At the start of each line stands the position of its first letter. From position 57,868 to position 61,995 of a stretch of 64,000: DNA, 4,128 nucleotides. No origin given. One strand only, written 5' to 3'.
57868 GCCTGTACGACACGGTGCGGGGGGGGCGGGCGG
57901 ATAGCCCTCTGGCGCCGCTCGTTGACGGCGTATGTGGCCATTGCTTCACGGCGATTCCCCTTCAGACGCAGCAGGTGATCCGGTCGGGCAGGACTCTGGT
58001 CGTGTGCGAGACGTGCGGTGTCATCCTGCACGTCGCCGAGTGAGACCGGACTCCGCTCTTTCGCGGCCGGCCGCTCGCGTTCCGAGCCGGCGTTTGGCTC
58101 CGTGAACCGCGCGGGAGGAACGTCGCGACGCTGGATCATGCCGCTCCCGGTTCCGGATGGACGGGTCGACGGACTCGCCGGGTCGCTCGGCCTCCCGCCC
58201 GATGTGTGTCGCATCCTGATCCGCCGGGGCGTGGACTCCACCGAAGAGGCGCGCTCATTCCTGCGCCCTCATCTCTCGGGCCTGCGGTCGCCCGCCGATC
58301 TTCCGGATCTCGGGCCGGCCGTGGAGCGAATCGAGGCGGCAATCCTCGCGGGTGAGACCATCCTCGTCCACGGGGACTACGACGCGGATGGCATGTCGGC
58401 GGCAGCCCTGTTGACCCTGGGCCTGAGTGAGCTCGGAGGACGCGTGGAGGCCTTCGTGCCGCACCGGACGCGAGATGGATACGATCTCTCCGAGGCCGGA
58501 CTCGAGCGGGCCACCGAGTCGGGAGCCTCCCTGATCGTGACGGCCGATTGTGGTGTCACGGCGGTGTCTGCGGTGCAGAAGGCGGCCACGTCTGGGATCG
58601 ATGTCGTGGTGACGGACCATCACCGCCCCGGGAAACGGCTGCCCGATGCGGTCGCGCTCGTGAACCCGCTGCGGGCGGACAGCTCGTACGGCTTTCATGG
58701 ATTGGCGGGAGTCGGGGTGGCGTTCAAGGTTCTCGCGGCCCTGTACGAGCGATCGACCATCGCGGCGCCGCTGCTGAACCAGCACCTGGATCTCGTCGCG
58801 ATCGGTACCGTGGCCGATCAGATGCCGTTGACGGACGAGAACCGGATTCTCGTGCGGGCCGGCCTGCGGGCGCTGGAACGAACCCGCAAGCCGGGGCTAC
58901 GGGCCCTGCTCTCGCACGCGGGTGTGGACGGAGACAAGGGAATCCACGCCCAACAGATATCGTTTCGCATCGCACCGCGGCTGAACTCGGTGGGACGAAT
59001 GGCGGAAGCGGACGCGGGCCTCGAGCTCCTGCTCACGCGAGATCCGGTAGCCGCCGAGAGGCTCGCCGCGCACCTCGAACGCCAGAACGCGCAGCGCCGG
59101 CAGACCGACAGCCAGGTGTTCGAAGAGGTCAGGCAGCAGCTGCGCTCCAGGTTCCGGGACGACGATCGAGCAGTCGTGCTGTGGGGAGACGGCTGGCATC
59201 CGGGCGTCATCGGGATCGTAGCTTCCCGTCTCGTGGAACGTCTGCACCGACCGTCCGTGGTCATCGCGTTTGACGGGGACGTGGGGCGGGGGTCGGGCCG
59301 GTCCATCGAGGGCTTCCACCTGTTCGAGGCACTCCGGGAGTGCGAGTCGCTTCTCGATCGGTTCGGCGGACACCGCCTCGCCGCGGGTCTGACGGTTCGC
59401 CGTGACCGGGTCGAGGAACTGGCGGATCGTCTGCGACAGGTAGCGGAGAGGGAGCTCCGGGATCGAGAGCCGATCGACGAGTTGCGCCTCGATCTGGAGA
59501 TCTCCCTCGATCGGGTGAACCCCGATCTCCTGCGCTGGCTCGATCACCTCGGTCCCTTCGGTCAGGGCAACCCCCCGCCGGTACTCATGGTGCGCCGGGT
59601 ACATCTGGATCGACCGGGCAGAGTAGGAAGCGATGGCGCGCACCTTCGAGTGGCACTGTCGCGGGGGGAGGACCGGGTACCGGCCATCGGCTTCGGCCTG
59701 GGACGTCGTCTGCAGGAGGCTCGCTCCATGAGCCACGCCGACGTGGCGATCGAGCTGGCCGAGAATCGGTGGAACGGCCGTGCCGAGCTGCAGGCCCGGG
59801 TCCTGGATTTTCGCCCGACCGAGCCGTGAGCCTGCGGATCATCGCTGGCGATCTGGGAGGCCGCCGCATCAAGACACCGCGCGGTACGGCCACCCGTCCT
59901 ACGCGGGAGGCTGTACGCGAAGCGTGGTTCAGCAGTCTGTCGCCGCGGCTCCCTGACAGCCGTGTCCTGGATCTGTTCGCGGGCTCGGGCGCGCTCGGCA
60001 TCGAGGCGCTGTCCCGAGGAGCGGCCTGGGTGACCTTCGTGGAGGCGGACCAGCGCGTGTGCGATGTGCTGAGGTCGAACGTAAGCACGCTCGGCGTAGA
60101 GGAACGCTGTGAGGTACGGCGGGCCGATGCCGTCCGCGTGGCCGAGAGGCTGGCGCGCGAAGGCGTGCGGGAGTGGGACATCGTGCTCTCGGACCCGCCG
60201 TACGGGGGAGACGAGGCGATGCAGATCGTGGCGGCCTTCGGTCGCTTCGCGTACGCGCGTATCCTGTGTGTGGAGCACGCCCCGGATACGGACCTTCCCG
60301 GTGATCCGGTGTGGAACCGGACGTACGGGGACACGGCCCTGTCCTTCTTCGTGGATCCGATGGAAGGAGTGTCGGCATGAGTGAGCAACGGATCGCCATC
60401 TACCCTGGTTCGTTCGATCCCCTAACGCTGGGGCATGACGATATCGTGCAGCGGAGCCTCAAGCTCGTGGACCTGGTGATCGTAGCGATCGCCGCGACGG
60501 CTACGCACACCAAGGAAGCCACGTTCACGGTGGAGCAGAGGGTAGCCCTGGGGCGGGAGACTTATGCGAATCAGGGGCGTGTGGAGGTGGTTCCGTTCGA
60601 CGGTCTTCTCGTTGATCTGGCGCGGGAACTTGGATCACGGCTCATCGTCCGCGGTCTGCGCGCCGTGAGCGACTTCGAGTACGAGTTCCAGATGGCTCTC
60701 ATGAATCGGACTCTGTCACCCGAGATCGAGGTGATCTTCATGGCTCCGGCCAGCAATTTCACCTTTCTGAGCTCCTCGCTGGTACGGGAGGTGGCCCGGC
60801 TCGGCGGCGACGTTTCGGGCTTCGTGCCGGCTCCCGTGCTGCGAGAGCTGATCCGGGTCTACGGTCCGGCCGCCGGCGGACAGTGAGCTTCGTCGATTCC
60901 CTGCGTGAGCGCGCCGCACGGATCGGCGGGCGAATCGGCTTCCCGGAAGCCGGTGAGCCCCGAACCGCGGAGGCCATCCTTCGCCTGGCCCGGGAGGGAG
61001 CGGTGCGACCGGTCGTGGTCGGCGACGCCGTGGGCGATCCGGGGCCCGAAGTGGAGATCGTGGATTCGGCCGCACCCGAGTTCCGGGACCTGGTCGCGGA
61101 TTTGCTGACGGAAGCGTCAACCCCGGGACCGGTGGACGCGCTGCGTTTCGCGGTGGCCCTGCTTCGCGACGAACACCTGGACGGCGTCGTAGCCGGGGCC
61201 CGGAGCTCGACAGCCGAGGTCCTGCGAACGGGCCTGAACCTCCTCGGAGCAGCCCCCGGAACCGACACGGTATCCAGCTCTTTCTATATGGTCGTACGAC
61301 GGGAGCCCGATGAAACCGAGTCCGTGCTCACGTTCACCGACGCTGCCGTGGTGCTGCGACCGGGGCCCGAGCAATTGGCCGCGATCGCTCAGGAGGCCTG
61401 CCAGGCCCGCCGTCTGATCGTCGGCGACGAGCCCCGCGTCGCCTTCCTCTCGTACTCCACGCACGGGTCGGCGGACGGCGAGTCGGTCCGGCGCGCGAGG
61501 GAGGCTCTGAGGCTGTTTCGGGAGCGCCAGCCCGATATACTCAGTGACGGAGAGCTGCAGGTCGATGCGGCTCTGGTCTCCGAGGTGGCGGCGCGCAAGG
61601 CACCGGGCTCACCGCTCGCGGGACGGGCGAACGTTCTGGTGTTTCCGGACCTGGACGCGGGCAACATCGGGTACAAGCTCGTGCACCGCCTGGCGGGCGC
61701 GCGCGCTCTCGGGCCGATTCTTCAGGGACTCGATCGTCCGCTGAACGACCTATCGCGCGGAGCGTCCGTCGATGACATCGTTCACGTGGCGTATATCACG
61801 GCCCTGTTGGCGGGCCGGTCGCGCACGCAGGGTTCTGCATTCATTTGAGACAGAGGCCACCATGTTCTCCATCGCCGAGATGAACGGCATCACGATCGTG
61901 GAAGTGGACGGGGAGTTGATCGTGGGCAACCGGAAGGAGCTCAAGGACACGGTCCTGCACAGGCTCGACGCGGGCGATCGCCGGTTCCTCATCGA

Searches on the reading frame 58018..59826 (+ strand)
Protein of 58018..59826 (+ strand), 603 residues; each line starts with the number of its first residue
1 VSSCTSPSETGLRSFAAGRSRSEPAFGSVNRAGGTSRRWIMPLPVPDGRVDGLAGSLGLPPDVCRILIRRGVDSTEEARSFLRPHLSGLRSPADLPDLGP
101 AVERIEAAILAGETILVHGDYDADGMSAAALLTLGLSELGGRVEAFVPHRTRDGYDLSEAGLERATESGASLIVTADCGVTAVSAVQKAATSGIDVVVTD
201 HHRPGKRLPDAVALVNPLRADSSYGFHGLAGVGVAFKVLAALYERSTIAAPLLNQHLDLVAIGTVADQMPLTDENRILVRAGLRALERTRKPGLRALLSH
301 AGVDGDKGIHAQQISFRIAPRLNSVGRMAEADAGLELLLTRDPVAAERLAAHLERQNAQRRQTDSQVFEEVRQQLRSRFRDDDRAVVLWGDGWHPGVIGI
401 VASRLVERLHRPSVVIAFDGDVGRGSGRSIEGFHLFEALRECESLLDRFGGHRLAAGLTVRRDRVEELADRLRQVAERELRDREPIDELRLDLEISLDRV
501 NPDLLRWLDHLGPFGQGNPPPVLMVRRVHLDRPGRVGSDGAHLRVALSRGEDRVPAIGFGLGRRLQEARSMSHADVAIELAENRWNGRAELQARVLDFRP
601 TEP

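Call 69: search_protein_families(library=pfam, proteins=[window:58018-59826:+], max_evalue=0.00001)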
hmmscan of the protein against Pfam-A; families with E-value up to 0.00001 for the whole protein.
window:58018-59826:+ (603 aa): 3 families
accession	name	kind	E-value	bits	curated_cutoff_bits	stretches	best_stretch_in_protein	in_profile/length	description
PF17768.7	RecJ_OB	-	4.9e-26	91.3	27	1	491-597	1-107/107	RecJ OB domain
PF01368.27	DHH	-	9.8e-24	84.5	28.1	1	114-264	1-125/125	DHH family, N-terminal domain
PF02272.25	DHHA1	-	6.5e-16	59.1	25.9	1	385-476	4-100/102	DHHA1 domain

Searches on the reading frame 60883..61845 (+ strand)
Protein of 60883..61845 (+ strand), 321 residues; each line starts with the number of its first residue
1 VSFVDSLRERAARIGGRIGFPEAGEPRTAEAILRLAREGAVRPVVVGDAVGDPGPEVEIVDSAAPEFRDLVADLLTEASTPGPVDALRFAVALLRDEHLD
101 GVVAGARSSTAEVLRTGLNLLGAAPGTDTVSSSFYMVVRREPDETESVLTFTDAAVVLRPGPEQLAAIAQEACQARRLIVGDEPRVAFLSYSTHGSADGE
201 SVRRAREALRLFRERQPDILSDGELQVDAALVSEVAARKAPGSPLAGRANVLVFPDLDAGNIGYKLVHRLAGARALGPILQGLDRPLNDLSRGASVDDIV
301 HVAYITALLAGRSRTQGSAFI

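Call 69: search_protein_families(library=pfam, proteins=[window:60883-61845:+], max_evalue=0.00001)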
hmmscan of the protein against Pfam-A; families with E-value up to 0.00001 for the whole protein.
window:60883-61845:+ (321 aa): 1 family
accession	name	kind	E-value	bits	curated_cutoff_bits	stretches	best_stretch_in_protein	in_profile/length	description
PF01515.24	PTA_PTB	-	1.2e-87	294.7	24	1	3-307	2-319/319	Phosphate acetyl/butaryl transferase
